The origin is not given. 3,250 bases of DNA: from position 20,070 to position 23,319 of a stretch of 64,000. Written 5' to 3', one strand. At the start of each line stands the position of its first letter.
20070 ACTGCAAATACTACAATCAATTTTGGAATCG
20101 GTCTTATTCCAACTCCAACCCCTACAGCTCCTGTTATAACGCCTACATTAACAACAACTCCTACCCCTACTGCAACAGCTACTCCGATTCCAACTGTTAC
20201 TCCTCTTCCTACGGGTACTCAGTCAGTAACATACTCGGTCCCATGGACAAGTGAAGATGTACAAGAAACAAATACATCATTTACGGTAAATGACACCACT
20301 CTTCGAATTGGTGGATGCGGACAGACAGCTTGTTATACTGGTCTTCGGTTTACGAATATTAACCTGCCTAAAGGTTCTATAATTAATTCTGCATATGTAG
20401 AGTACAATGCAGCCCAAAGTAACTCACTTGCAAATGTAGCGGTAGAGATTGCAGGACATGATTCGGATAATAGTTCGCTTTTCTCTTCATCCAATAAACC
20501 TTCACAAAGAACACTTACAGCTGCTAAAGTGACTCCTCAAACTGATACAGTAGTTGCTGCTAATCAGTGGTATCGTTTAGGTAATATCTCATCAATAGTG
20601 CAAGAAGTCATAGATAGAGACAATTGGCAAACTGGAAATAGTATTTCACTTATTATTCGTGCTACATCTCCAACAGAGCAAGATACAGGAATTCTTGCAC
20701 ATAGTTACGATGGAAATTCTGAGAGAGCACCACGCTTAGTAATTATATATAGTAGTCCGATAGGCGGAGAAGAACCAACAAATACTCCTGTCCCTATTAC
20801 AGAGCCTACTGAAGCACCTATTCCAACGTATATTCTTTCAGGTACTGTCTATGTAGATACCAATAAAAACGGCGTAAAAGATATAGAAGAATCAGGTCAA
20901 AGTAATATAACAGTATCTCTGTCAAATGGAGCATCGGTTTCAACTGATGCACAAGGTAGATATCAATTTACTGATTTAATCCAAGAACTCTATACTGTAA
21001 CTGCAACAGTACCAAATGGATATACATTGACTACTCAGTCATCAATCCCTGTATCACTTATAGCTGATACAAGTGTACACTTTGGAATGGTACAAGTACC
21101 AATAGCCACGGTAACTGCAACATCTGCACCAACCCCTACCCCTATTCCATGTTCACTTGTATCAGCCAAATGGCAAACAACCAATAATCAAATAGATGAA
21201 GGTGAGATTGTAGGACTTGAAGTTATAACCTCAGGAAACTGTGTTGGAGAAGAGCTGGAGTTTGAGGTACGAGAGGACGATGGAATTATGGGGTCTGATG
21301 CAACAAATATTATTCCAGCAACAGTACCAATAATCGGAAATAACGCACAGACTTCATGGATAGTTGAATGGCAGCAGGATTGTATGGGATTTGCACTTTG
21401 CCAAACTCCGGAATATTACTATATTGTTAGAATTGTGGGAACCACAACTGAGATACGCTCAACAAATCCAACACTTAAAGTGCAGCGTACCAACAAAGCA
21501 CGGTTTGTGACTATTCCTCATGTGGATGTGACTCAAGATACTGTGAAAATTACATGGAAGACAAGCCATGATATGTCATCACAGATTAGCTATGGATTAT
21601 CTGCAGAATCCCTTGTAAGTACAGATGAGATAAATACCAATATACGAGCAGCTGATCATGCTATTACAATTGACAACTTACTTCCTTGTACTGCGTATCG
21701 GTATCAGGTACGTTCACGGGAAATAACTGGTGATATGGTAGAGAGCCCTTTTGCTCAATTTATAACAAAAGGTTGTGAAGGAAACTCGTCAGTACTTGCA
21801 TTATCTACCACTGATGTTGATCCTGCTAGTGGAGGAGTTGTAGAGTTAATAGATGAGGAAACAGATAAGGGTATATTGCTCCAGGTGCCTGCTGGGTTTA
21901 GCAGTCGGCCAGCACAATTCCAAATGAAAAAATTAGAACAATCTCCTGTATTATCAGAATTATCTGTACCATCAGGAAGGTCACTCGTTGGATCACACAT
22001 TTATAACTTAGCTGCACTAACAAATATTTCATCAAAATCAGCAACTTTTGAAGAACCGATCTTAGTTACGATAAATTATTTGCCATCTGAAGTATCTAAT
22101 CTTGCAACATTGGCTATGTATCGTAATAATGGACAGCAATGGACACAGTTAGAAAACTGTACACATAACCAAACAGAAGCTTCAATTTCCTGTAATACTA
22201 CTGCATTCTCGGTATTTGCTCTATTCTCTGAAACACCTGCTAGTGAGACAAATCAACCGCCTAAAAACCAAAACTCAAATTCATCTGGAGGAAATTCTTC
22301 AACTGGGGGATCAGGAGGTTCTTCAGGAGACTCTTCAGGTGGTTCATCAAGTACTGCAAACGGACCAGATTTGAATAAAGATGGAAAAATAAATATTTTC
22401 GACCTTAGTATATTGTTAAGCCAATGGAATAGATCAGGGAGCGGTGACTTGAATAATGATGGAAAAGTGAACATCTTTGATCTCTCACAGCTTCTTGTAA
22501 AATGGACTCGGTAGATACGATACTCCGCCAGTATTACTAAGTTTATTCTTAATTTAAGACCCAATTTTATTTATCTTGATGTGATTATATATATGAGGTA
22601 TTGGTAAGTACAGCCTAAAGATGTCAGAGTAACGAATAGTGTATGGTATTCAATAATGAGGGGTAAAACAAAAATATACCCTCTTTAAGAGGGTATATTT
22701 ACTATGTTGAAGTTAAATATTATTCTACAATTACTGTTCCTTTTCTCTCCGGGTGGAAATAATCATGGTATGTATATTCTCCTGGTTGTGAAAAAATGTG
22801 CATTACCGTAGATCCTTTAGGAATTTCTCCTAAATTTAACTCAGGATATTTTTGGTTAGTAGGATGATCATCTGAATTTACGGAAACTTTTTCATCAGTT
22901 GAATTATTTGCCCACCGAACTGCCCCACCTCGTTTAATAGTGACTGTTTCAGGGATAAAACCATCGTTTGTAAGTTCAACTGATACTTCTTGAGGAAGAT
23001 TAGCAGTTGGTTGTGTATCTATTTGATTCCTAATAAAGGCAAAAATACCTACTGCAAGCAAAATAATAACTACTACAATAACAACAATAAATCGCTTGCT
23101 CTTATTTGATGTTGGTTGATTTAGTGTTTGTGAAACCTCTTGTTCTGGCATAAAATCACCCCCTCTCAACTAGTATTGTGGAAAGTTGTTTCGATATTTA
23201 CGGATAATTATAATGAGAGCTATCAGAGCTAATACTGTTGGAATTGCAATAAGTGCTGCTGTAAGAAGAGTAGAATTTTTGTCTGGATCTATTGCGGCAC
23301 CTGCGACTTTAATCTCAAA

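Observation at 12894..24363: Convergent dockerin-bearing giant protein and cohesin-like anchored protein: candidate cohesin-dockerin surface display pair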

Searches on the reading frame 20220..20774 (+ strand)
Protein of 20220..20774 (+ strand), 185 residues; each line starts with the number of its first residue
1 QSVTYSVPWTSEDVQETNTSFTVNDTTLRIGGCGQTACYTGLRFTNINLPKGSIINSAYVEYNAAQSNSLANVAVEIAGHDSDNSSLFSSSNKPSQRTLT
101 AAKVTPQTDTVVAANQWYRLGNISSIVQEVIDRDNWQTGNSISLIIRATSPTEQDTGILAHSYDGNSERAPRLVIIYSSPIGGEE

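Call 46: search_protein_families(library=pfam, proteins=[window:20220-20774:+], max_evalue=1)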
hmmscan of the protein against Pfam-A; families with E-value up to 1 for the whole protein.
window:20220-20774:+ (185 aa): 1 family
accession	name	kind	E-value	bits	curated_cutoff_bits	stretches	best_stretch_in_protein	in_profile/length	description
PF24503.1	DUF7590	-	0.056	13.8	27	1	51-98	15-63/130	Domain of unknown function (DUF7590)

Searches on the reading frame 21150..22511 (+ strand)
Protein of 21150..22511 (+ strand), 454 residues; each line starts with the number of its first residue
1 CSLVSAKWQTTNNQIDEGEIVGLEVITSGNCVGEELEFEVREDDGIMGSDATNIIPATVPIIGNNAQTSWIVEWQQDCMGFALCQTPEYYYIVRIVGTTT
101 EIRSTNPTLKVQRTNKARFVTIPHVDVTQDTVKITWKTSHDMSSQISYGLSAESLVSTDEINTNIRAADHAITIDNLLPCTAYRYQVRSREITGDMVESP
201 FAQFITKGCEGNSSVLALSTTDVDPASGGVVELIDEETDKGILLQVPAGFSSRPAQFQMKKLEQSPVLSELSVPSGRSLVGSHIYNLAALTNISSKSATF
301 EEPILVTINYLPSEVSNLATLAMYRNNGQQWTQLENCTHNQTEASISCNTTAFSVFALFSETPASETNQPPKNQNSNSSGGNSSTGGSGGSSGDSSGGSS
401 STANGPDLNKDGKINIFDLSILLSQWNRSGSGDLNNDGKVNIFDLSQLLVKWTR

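Call 46: search_protein_families(library=pfam, proteins=[window:21150-22253:+], max_evalue=1)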
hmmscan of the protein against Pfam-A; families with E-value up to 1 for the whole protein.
window:21150-22253:+ (368 aa): 5 families
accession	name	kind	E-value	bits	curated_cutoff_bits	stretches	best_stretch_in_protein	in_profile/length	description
PF16656.11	Pur_ac_phosph_N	-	5.2e-07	30.6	30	1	125-197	9-84/93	Purple acid Phosphatase, N-terminal domain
PF00041.27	fn3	-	1.8e-05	25.3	25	1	124-199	7-78/84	Fibronectin type III domain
PF16303.10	DUF4945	-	0.035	14.6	28.4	1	125-173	24-73/115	Domain of unknown function (DUF4945)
PF25814.1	fn3_SORL1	-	0.074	13.5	27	1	126-188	12-70/90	SORL1-like, fn3 domain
PF09272.15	Hepsin-SRCR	-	0.19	12.9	26.6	1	320-361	13-54/110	Hepsin, SRCR domain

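Call 49: find_homologous_proteins(query=window:21150-22511:+, max_evalue=0.001)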
Query window:21150-22511:+ (454 aa): 22 proteins with E <= 0.001 among 8000 candidates.
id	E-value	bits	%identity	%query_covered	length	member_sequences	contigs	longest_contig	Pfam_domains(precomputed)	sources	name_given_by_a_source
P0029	2.9e-48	183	39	25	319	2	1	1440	PF00404.25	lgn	-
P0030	8.1e-10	56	44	24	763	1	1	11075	PF00754.32,PF00404.25,PF17957.8,PF22633.4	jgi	jgi:hypothetical protein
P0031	3.3e-9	54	74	9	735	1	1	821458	PF25523.2,PF00404.25,PF17957.8,PF25788.3,PF18370.8,PF25814.2,PF00041.28,PF16967.12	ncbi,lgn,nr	ncbi:MAG: hypothetical protein JWO41_822 [Candidatus Saccharibacteria bacterium]|nr:hypothetical pro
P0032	8.9e-9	53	74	10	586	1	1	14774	PF13229.13,PF00404.25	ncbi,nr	ncbi:MAG TPA: dockerin type I domain-containing protein [Candidatus Limnocylindrales bacterium]|nr:d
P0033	1.2e-8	52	65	10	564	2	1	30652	PF00404.25,PF19077.7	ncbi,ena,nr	ncbi:hypothetical protein IID24_00910 [Patescibacteria group bacterium]|nr:hypothetical protein [Pat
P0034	2.1e-8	52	49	21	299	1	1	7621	PF00404.25,PF00963.25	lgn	-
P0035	2.4e-7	48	59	12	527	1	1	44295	PF00404.25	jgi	jgi:hypothetical protein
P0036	2.9e-7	48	70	10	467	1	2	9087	PF00404.25,PF17957.8,PF07705.18,PF00188.33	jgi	jgi:uncharacterized protein YkwD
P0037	3.1e-7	48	60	12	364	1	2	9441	PF00404.25,PF21294.5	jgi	jgi:hypothetical protein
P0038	5.6e-7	47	60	10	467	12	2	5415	PF00404.25,PF00963.25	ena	-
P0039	6.9e-7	47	61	11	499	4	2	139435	PF18370.8,PF25833.1,PF00041.28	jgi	-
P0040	1.3e-6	46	61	13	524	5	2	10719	PF00404.25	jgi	jgi:hypothetical protein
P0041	1.5e-6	45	60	10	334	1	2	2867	PF00404.25,PF13472.13,PF00657.29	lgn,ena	-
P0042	1.9e-6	45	40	24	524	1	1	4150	PF00404.25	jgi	jgi:subtilase family serine protease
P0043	3.6e-6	44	65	10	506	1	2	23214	PF18370.8,PF00041.28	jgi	jgi:chitodextrinase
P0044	5.9e-6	44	66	10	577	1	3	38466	PF00404.25,PF00149.34,PF00041.28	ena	-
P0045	6.5e-6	43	63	10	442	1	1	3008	PF00404.25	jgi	jgi:hypothetical protein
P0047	1.2e-5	43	66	9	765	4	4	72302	PF00150.25,PF00404.25,PF17957.8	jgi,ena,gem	-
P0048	5.9e-4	37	45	12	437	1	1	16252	PF00404.25,PF17936.8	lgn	-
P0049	7.2e-4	37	55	11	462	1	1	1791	PF00404.25,PF03537.20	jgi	jgi:hypothetical protein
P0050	8.8e-4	36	50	15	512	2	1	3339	PF00404.25,PF17957.8,PF13750.13,PF00041.28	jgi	jgi:hypothetical protein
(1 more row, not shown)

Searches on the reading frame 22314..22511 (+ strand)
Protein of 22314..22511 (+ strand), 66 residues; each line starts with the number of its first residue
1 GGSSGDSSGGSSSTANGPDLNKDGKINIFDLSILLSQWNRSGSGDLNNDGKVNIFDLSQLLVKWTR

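Call 18: search_solved_structures(query=window:22314-22511:+, max_evalue=10, show_alignments=3)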
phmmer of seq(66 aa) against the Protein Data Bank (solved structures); distinct sequences matched with E-value up to 10: 33.
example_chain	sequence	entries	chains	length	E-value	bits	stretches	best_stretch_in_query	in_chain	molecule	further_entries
4fl4_A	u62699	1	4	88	0.00024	24.5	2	43-60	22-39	Glycoside hydrolase family 9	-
2mte_A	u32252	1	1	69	0.00077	22.9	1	10-34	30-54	Cellulose 1,4-beta-cellobiosidase (reducing end) CelS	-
1daq_A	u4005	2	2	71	0.00081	22.9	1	10-34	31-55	ENDOGLUCANASE SS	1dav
2y3n_B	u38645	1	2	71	0.0027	21.2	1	13-42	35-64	CELLULOSOMAL FAMILY-48 PROCESSIVE GLYCOSIDE HYDROLASE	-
4cj0_A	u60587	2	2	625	0.019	18.6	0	42-60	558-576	ENDOGLUCANASE D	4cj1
1clc_A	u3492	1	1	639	0.019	18.5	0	42-60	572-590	ENDOGLUCANASE CELD; EC: 3.2.1.4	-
5lxv_B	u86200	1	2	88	0.04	17.5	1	6-58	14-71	Carbohydrate-binding protein WP_009985128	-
4dh2_B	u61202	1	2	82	0.048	17.3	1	38-57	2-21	Dockerin type 1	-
2jnk_A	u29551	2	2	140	0.056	17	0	12-34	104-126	Hyalurononglucosaminidase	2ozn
6kg9_A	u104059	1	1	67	0.065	16.8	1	10-63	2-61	And cellulose-binding endoglucanase family 9 CelL ortholog dockerin domain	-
5k39_B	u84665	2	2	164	0.066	16.8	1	17-40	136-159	Dockerin module from a protein of unknown function | Ig domain protein group 2 domain protein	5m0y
3k21_A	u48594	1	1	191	0.067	16.8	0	44-61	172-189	Calcium-dependent protein kinase 3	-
2vn6_B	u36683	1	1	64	0.075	16.6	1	17-35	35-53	ENDOGLUCANASE A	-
6kge_D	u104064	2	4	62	0.19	15.3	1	19-63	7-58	And cellulose-binding endoglucanase family 9 CelL ortholog dockerin domain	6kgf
6kgc_B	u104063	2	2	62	0.2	15.3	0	44-58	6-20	And cellulose-binding endoglucanase family 9 CelL ortholog dockerin domain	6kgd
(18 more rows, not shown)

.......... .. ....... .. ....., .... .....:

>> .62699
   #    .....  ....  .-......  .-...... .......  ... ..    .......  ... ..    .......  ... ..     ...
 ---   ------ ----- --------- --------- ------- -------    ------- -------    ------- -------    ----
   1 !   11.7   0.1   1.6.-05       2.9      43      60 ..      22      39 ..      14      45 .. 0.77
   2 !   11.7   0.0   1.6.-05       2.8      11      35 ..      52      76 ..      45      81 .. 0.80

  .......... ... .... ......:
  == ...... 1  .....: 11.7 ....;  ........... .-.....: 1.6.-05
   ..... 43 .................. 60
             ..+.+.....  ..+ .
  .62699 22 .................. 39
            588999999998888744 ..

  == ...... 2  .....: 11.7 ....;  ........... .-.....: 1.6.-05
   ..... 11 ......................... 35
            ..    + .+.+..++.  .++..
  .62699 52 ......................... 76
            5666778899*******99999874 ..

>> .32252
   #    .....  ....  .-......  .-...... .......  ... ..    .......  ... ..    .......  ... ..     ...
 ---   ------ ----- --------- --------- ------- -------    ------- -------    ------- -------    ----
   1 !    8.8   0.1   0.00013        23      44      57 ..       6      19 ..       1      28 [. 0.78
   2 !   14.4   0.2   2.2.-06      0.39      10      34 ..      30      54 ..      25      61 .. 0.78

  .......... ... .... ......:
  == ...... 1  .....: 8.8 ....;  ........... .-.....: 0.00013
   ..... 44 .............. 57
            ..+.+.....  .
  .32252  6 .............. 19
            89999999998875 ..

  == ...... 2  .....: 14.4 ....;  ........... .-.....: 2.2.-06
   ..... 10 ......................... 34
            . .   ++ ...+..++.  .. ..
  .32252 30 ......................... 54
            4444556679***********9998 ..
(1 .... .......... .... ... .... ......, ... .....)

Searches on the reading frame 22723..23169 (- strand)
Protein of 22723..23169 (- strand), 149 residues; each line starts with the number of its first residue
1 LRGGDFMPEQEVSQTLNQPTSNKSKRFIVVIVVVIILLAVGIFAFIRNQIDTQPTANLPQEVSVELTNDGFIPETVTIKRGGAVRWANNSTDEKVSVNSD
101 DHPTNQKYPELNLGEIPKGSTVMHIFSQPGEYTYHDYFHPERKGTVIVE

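Call 6: search_protein_families(library=pfam, proteins=[window:22723-23169:-], max_evalue=0.1)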
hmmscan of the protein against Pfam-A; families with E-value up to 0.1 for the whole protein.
window:22723-23169:- (149 aa): 7 families
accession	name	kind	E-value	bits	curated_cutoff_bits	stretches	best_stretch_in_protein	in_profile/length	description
PF13473.12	Cupredoxin_1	-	9.4e-10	38.9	27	1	48-148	13-104/104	Cupredoxin-like domain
PF14221.11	DUF4330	-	0.0019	18.8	27.6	1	30-96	20-91/167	Domain of unknown function (DUF4330)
PF00873.25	ACR_tran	-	0.0021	16.2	28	1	25-77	7-58/1021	AcrB/AcrD/AcrF family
PF22852.1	SoxE_N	-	0.013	15.7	27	1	28-54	11-37/48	Sulfocyanin, N-terminal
PF00127.26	Copper-bind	-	0.021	15.7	21.2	1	70-149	13-99/99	Copper binding proteins, plastocyanin/azurin family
PF00801.26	PKD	-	0.045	14.2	23.5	1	109-133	33-60/80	PKD domain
PF05739.25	SNARE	-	0.052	14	26.8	1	10-40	22-52/53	SNARE domain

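Call 91: search_protein_families(library=ncbifam, proteins=[window:22723-23151:-], max_evalue=0.01)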
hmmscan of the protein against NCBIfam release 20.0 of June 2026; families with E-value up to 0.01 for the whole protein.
window:22723-23151:- (143 aa): 2 families
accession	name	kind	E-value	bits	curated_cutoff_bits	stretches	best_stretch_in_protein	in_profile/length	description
TIGR02656.1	cyanin_plasto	equivalog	5.5e-05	23.5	87.85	1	64-136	13-88/99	plastocyanin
TIGR02657.1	amicyanin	equivalog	0.0023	18.3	110.2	1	69-143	12-83/83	amicyanin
